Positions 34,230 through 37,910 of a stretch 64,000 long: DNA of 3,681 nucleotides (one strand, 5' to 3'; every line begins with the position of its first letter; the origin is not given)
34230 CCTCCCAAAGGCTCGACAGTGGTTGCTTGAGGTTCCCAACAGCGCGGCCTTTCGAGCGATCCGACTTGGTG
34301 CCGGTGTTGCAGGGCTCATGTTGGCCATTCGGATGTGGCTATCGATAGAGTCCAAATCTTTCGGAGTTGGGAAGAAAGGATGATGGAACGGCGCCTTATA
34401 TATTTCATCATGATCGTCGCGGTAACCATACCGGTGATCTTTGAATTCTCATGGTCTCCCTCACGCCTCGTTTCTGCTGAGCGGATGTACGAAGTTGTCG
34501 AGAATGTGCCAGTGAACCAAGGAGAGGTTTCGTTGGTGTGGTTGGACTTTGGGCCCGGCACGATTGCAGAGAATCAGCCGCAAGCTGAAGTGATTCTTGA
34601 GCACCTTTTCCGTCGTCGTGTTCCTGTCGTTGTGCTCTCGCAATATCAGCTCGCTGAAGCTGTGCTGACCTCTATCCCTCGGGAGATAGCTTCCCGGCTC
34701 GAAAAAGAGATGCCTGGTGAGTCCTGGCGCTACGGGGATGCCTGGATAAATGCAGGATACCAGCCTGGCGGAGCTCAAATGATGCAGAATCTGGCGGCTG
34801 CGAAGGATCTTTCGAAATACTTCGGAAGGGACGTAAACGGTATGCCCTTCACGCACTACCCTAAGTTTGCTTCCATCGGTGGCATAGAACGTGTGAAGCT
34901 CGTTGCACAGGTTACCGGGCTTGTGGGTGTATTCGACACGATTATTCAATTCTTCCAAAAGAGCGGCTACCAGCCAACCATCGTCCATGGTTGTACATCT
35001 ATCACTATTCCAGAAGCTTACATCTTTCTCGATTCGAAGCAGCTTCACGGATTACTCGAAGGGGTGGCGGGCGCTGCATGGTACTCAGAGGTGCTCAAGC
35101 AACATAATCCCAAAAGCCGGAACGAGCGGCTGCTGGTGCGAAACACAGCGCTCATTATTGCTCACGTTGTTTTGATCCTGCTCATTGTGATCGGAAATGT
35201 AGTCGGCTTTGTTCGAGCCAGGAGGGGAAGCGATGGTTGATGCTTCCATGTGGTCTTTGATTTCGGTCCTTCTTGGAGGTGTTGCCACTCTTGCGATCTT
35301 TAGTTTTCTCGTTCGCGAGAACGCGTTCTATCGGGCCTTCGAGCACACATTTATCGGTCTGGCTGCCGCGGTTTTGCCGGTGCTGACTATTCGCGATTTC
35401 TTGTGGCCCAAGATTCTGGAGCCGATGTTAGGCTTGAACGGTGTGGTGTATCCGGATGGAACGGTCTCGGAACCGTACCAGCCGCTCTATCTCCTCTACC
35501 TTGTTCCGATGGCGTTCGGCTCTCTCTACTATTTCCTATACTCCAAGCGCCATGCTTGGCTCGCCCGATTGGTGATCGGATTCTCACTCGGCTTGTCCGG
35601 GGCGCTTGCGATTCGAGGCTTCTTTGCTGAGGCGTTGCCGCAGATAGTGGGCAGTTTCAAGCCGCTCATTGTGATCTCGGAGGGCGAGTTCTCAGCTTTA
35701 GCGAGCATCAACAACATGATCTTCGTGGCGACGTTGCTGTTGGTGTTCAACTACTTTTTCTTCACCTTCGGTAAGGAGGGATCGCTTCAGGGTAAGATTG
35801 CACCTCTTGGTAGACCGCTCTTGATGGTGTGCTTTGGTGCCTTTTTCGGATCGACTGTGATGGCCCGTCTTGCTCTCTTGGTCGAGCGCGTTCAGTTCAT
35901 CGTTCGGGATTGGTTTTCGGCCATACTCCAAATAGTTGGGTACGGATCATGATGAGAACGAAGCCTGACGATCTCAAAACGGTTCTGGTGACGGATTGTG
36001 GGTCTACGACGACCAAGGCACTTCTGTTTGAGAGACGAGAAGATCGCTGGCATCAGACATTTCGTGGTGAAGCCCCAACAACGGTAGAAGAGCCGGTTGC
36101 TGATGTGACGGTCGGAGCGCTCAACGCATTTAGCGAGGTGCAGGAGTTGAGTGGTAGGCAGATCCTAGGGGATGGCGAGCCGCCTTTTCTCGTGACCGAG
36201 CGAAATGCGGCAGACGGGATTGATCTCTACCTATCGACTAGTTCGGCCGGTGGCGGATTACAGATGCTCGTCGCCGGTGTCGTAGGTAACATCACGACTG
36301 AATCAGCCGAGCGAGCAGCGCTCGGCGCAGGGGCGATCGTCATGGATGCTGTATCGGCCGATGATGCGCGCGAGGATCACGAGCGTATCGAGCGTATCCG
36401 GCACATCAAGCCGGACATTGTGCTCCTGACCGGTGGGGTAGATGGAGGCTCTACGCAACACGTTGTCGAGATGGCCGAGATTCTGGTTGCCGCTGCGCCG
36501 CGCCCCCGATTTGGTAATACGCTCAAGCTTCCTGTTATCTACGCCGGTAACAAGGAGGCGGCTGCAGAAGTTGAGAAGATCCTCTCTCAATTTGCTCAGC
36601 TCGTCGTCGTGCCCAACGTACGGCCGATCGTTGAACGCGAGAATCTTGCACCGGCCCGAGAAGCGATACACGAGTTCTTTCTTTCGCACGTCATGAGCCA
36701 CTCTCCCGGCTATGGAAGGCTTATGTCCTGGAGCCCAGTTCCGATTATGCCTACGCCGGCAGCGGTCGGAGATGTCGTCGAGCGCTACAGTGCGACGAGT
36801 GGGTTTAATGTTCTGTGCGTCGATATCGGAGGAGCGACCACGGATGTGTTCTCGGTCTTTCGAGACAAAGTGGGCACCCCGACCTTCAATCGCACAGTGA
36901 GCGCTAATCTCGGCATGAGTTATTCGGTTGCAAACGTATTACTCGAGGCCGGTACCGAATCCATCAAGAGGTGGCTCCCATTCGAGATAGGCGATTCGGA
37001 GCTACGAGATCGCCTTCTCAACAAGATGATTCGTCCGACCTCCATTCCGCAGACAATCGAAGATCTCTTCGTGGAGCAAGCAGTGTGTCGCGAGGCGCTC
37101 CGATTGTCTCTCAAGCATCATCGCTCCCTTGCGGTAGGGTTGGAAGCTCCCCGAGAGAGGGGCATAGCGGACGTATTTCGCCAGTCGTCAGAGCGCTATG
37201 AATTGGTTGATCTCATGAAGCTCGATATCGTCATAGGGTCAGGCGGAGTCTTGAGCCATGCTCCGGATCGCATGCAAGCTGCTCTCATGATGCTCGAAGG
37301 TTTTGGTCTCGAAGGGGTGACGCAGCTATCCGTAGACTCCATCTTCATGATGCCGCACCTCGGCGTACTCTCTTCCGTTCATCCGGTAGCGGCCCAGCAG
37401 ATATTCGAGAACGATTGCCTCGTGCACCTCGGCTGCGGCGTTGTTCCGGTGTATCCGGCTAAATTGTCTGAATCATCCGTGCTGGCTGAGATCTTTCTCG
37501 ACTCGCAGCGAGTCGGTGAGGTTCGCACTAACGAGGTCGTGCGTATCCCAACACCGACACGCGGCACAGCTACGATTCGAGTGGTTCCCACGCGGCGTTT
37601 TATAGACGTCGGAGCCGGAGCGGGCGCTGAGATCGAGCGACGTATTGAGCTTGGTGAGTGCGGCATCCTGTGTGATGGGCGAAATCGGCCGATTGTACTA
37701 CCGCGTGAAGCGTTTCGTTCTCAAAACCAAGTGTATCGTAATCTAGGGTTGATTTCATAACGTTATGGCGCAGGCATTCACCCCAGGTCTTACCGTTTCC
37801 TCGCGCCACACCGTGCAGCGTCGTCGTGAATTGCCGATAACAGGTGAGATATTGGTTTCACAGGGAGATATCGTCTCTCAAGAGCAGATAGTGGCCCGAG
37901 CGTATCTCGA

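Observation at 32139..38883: Seven-gene translationally coupled cassette: four unassignable membrane proteins + GlmL-type ASKHA ATPase + barrel-sandwich/KOW protein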

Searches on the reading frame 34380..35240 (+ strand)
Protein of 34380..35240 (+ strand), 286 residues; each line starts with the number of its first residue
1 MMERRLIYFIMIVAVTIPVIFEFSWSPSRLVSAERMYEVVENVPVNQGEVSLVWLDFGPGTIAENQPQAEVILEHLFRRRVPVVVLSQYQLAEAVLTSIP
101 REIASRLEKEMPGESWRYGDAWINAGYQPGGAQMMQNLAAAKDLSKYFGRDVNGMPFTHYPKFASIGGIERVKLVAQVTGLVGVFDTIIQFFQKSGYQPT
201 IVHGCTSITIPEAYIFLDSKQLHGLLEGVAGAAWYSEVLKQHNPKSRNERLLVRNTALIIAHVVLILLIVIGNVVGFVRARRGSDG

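Call 3: search_protein_families(library=pfam, proteins=[window:34380-35240:+], max_evalue=0.1)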
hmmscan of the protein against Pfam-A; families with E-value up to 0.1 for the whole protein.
window:34380-35240:+ (286 aa): 1 family
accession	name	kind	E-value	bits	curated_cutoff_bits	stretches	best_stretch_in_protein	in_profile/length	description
PF10129.15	OpgC_C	-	0.016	14.6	21.4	1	209-271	29-91/358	OpgC protein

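Call 4: search_protein_families(library=ncbifam, proteins=[window:34380-35240:+], max_evalue=0.1)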
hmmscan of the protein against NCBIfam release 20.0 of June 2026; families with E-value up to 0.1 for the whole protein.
window:34380-35240:+ (286 aa): 0 families

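Call 6: search_protein_families(library=padloc, proteins=[window:34380-35240:+], max_evalue=0.1)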
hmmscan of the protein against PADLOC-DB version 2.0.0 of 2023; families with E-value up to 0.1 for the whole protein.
window:34380-35240:+ (286 aa): 0 families

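Call 28: search_solved_structures(query=A4, max_evalue=10)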
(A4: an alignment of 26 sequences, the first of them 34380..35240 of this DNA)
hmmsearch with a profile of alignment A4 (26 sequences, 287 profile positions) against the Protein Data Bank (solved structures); distinct sequences matched with E-value up to 10: 15.
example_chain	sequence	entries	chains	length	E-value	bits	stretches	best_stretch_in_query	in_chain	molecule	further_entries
8h2i_cU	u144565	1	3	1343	8.9e-13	51.2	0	129-186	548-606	P22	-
2jlq_A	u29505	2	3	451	0.78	12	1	108-154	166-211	SERINE PROTEASE SUBUNIT NS3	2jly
2jls_A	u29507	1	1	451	0.95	11.7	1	108-154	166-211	SERINE PROTEASE SUBUNIT NS3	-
2jlr_A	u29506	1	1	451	0.95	11.7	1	108-154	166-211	SERINE PROTEASE SUBUNIT NS3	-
5xc7_A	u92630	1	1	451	0.96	11.7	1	108-154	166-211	NS3 Helicase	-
2jlu_A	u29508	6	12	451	0.97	11.7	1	108-154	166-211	SERINE PROTEASE SUBUNIT NS3 | NS3 Helicase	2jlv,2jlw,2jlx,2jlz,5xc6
5yvv_B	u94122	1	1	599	1.1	11.5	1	108-154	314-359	Genome polyprotein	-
5yvw_B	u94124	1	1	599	1.1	11.5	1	108-154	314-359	Genome polyprotein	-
5yvy_B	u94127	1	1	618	1.1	11.5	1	108-154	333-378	Genome polyprotein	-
5yw1_B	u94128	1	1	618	1.1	11.5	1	108-154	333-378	Peptidase S7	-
5yvj_B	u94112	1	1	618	1.1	11.5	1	108-154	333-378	Genome polyprotein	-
5yvu_B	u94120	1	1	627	1.2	11.4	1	108-154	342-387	Genome polyprotein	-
2vbc_A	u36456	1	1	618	1.2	11.4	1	108-154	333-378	DENGUE 4 NS3 FULL-LENGTH PROTEIN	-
2whx_A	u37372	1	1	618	1.2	11.4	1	108-154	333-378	SERINE PROTEASE/NTPASE/HELICASE NS3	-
2wzq_A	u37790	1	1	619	1.2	11.4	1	108-154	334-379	NS3 PROTEASE-HELICASE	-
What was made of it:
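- Tried and rejected: PDB hit 8h2i 'P22' for the p4 profile (E 9e-13 but no matching stretch; call 28).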

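Call 37: search_protein_families(library=pfam, alignment_id=A4, max_evalue=0.1)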
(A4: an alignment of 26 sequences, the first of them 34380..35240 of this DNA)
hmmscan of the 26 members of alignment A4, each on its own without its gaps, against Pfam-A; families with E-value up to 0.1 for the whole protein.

A. member 1, window:34380-35240:+ (286 aa): 1 family
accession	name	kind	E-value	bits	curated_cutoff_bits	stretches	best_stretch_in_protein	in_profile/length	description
PF10129.15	OpgC_C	-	0.016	14.6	21.4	1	209-271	29-91/358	OpgC protein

B. families by the number of members that match (of 26 scanned): 4 families
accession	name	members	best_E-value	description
PF12039.13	DUF3525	1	0.0023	Protein of unknown function (DUF3525)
PF10129.15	OpgC_C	1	0.016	OpgC protein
PF02937.20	COX6C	1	0.017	Cytochrome c oxidase subunit VIc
PF16708.10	LppA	1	0.088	Lipoprotein confined to pathogenic Mycobacterium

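Call 61: find_homologous_proteins(query=window:34380-35240:+, max_evalue=0.001)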
Query window:34380-35240:+ (286 aa): 484 proteins with E <= 0.001 among 2192 candidates; the best 120 are listed.
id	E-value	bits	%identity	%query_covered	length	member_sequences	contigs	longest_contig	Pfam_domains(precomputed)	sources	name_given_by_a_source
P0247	1.2e-185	633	100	100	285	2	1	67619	-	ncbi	-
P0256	8.7e-185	631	99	100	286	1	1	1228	-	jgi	jgi:hypothetical protein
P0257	1.2e-167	574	89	100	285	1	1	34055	-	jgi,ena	jgi:hypothetical protein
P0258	5.7e-167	572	89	100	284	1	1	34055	-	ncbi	-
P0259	6.0e-167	572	89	99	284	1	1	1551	-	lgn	-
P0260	8.5e-166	568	87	100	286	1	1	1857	-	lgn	-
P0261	1.4e-165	568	87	100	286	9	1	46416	-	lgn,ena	-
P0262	1.0e-161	555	84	100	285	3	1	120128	-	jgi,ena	-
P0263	7.7e-149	513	78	100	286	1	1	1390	-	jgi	-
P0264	1.7e-133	462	70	100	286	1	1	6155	-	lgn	-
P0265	3.7e-133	461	70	100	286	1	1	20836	-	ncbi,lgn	-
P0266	7.3e-133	460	70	100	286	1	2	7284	-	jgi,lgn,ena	-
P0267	1.1e-132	460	70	100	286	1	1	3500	-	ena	-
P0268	3.8e-132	458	69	100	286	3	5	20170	-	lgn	-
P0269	1.6e-131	456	70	100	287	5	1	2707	-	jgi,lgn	-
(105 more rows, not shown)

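Call 70: search_protein_representatives(alignment_id=A8)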
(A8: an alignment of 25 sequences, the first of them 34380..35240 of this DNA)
Query: 25 sequences, 286 profile positions. Proteins with E-value up to 0.001 (for the whole library): 1431; up to 1e-10: 631; up to 1e-30: 40. The best 150 are listed.
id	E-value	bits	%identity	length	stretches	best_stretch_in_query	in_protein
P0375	1.7e-98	345.9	-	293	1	3-284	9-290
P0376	4.3e-83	295.4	-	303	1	3-283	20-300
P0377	2.1e-82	293.1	-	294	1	4-283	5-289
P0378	2.2e-79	283.2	-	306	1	3-285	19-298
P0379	2.8e-78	279.6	-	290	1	2-282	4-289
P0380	3.3e-77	276.1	-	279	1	1-279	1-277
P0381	2.2e-74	266.8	-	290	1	3-277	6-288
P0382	1.6e-72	260.7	-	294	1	5-283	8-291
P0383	2.5e-65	237.1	-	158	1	135-281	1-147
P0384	2.4e-63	230.6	-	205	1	77-279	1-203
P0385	1.3e-61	224.9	-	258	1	3-213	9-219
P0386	6.3e-61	222.6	-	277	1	6-280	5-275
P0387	1.6e-54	201.6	-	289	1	3-283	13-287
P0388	7.9e-52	192.8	-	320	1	3-284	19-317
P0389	1.8e-50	188.3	-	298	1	3-282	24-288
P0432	4.5e-28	114.8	-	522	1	4-278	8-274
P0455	4.6e-25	105.0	-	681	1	2-283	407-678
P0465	1.4e-24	103.4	-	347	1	3-278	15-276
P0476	3.7e-24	102.0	-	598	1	3-278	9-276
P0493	5.2e-23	98.2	-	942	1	3-280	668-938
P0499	8.5e-23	97.5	-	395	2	113-283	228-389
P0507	2.7e-22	95.9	-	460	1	4-282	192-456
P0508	3.4e-22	95.6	-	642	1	3-286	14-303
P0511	5.2e-22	94.9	-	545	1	6-278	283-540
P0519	1.4e-21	93.5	-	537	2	117-284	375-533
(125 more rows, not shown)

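Call 73: search_protein_families(library=pfam, proteins=[P0455, P0493, P0507, P0511, P0432, P0476, P0508, P0519, P0499, P0465], max_evalue=0.01)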
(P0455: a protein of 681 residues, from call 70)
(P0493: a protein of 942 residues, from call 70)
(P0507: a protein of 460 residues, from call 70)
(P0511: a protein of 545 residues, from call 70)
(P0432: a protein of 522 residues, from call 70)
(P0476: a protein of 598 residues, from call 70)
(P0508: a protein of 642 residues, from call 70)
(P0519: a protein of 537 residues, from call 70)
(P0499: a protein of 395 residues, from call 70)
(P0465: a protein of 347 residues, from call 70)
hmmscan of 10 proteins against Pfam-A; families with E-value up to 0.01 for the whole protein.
P0455 (681 aa): 0 families

P0493 (942 aa): 5 families
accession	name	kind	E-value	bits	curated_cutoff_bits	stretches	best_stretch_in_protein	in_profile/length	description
PF24463.1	DUF7577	-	4.2e-11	42.7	28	2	31-57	1-27/27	Domain of unknown function (DUF7577)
PF13240.11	Zn_Ribbon_1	-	8e-11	41.8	25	2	3-25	1-23/23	zinc-ribbon domain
PF12773.13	DZR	-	1.1e-10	41.9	27.3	1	4-53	1-45/45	Double zinc ribbon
PF13248.11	Zn_ribbon_3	-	2.4e-09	36.7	27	2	33-56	3-26/26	zinc-ribbon domain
PF18912.6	DZR_2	-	6.5e-05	23.1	27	0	34-61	9-36/56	Double zinc ribbon domain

P0507 (460 aa): 7 families
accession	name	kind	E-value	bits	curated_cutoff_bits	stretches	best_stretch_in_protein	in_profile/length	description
PF12773.13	DZR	-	3.3e-10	40.4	27.3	1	5-52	1-45/45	Double zinc ribbon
PF13240.11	Zn_Ribbon_1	-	1.7e-09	37.6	25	2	4-25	1-22/23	zinc-ribbon domain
PF13248.11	Zn_ribbon_3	-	5.3e-08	32.5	27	2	2-26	2-26/26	zinc-ribbon domain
PF24463.1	DUF7577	-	7.4e-07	29.1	28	2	32-56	3-27/27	Domain of unknown function (DUF7577)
PF18912.6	DZR_2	-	0.0002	21.5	27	1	5-51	10-55/56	Double zinc ribbon domain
PF17032.10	Zn_ribbon_15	-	0.00061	21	28.9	1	4-52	25-73/73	zinc-ribbon family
PF06695.16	Sm_multidrug_ex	-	0.0034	18.4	30.7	1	192-218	70-96/121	Putative small multi-drug export protein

P0511 (545 aa): 4 families
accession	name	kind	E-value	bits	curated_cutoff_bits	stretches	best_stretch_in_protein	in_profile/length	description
PF13240.11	Zn_Ribbon_1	-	1.4e-07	31.5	25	1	3-25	1-23/23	zinc-ribbon domain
PF13248.11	Zn_ribbon_3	-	8.6e-07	28.6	27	1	1-25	2-26/26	zinc-ribbon domain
PF24463.1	DUF7577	-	1.2e-05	25.3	28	1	2-25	3-26/27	Domain of unknown function (DUF7577)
PF12773.13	DZR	-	1.9e-05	25.2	27.3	1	4-25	1-22/45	Double zinc ribbon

P0432 (522 aa): 0 families

P0476 (598 aa): 0 families

P0508 (642 aa): 0 families

P0519 (537 aa): 0 families

P0499 (395 aa): 0 families

P0465 (347 aa): 0 families
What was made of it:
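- Zinc ribbons sit N-terminal to the first TM of distant p4 homologues (call 73).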

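Call 88: search_solved_structures(query=A8, max_evalue=1, show_alignments=1)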
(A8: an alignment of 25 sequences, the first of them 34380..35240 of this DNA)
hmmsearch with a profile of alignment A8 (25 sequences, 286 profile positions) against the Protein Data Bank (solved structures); distinct sequences matched with E-value up to 1: 1.
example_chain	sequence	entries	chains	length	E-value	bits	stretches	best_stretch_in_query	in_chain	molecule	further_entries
9qpc_A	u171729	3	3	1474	0.8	12.2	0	153-260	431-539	DNA polymerase III PolC-type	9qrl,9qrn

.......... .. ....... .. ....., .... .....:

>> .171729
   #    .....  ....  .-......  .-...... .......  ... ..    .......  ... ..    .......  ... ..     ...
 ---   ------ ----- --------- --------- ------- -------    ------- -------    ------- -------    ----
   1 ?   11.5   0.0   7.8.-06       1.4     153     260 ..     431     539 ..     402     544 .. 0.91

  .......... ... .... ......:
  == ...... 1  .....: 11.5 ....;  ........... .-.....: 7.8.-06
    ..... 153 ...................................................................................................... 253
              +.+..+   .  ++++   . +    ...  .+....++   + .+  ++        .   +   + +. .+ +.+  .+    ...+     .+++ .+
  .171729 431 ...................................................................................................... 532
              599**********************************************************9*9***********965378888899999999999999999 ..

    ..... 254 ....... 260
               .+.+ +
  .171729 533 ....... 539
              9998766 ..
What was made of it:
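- Tried and rejected: It disappeared with a second p4 profile (call 88), so I treat it as a composition artefact.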

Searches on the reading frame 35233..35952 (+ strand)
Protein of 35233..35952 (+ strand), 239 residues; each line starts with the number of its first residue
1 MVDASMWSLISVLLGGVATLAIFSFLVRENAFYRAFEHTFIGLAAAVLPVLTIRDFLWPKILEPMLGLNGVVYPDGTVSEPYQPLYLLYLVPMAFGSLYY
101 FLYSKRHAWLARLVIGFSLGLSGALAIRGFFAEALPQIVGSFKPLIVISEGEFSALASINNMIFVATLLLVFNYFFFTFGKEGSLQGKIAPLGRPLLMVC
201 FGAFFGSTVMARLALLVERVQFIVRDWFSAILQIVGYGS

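Call 3: search_protein_families(library=pfam, proteins=[window:35233-35952:+], max_evalue=0.1)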
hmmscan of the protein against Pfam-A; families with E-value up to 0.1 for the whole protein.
window:35233-35952:+ (239 aa): 1 family
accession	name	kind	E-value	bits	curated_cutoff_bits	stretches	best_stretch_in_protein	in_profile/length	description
PF11188.13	DUF2975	-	0.0024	18.2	27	1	149-220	52-115/130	Protein of unknown function (DUF2975)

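Call 4: search_protein_families(library=ncbifam, proteins=[window:35233-35952:+], max_evalue=0.1)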
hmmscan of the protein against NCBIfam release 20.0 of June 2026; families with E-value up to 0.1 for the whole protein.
window:35233-35952:+ (239 aa): 1 family
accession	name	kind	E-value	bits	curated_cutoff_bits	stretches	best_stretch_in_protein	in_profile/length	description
NF009524.0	PRK12886.1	equivalog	0.011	15.1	387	1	88-130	114-159/291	prenyltransferase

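Call 6: search_protein_families(library=padloc, proteins=[window:35233-35952:+], max_evalue=0.1)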
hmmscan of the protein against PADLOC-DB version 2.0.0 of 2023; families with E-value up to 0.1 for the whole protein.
window:35233-35952:+ (239 aa): 0 families

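Call 29: search_solved_structures(query=A5, max_evalue=10)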
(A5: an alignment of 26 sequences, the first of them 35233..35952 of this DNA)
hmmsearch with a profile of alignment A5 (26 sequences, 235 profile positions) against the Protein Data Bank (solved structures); distinct sequences matched with E-value up to 10: 0.
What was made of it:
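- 35233..35952 (+): p5: compact membrane protein with about six hydrophobic segments. Invariant polar residues include N30, E37, Q137, R212 and R219. No PDB relative (call 29).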

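Call 36: search_protein_families(library=pfam, alignment_id=A5, max_evalue=0.1)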
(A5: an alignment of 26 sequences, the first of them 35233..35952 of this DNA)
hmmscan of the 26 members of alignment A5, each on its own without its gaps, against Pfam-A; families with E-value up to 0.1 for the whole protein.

A. member 1, window:35233-35952:+ (239 aa): 1 family
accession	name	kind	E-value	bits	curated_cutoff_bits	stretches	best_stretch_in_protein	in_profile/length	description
PF11188.13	DUF2975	-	0.0024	18.2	27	1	149-220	52-115/130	Protein of unknown function (DUF2975)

B. families by the number of members that match (of 26 scanned): 3 families
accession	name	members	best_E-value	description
PF11188.13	DUF2975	3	0.0024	Protein of unknown function (DUF2975)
PF13906.12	AA_permease_C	2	0.072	C-terminus of AA_permease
PF14935.11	TMEM138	1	0.05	Transmembrane protein 138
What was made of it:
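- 35233..35952 (+): No family (calls 3, 36).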

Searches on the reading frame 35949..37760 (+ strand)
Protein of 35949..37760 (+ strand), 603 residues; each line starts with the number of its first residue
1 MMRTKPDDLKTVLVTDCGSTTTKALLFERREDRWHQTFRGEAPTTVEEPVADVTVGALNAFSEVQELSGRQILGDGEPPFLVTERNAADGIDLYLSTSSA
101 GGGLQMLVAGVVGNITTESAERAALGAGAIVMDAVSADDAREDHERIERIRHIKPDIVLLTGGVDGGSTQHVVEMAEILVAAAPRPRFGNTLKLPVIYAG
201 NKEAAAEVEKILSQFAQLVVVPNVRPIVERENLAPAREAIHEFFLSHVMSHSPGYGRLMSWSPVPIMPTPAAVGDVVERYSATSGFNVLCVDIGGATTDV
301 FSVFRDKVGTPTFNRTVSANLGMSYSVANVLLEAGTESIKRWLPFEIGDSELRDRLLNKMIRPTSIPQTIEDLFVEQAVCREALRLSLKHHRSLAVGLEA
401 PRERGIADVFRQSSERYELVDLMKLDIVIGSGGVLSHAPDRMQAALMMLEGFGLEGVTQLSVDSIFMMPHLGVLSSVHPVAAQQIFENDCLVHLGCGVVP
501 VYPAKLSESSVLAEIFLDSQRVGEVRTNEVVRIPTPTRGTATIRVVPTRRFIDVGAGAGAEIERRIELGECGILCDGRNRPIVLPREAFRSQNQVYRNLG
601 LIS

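Call 3: search_protein_families(library=pfam, proteins=[window:35949-37760:+], max_evalue=0.1)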
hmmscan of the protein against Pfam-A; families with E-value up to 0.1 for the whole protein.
window:35949-37760:+ (603 aa): 3 families
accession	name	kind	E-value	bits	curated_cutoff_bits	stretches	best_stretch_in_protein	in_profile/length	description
PF13941.12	MutL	-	4e-120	402.1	27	1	12-490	1-450/450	MutL protein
PF01968.24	Hydantoinase_A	-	0.00088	19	22.9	0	270-308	62-101/291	Hydantoinase/oxoprolinase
PF21522.3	MreB-like_C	-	0.025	15.6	27.8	0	291-330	2-40/123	Archaeal actin homologue MreB-like, C-terminal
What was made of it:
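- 35949..37760 (+): p6: cytoplasmic ASKHA-fold ATPase of the PF13941 (MutL/GlmL) superfamily. The nucleotide-binding motifs are intact. An extra C-terminal domain (about residues 490-603) lies beyond the matched GlmL models, which are about 460 positions long. PF13941, 4e-120, matching residues 12-490 (call 3).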

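Call 4: search_protein_families(library=ncbifam, proteins=[window:35949-37760:+], max_evalue=0.1)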
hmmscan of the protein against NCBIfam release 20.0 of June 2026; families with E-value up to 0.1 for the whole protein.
window:35949-37760:+ (603 aa): 4 families
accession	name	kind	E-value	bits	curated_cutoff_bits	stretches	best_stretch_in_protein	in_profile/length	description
NF040745.1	accessory_GlmL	equivalog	1.4e-65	221.9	475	1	13-487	2-454/459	methylaspartate mutase accessory protein GlmL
NF040744.1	ornith_Or-4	equivalog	2.1e-62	211.2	600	1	12-489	3-446/448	GlmL-related ornithine degradation protein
TIGR01319.1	glmL_fam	subfamily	4.1e-51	174.3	204.05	1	90-486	59-451/456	GlmL family protein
NF045515.2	Glp_gephyrin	equivalog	0.023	13.5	475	0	123-175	209-261/403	molybdotransferase-like divisome protein Glp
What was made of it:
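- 35949..37760 (+): NCBIfam GlmL 222 bits against a cut-off of 475, Or-4 211 against 600, TIGR01319 174 against 204 (call 4).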

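Call 6: search_protein_families(library=padloc, proteins=[window:35949-37760:+], max_evalue=0.1)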
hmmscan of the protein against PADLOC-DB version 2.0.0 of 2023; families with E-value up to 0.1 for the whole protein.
window:35949-37760:+ (603 aa): 0 families

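Call 7: search_solved_structures(query=window:35949-37760:+, max_evalue=0.01)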
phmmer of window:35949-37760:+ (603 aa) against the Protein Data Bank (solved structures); distinct sequences matched with E-value up to 0.01: 0.

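Call 27: search_solved_structures(query=A6, max_evalue=1)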
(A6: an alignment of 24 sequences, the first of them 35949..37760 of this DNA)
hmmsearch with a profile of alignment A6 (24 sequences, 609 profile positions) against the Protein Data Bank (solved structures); distinct sequences matched with E-value up to 1: 0.
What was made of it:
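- Closest known: ASKHA-fold reactivases of B12 enzymes. Different: There is no sequence-level relation to any PDB reactivase (calls 7, 27).
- Profile searches find no PDB reactivase (calls 7, 27).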
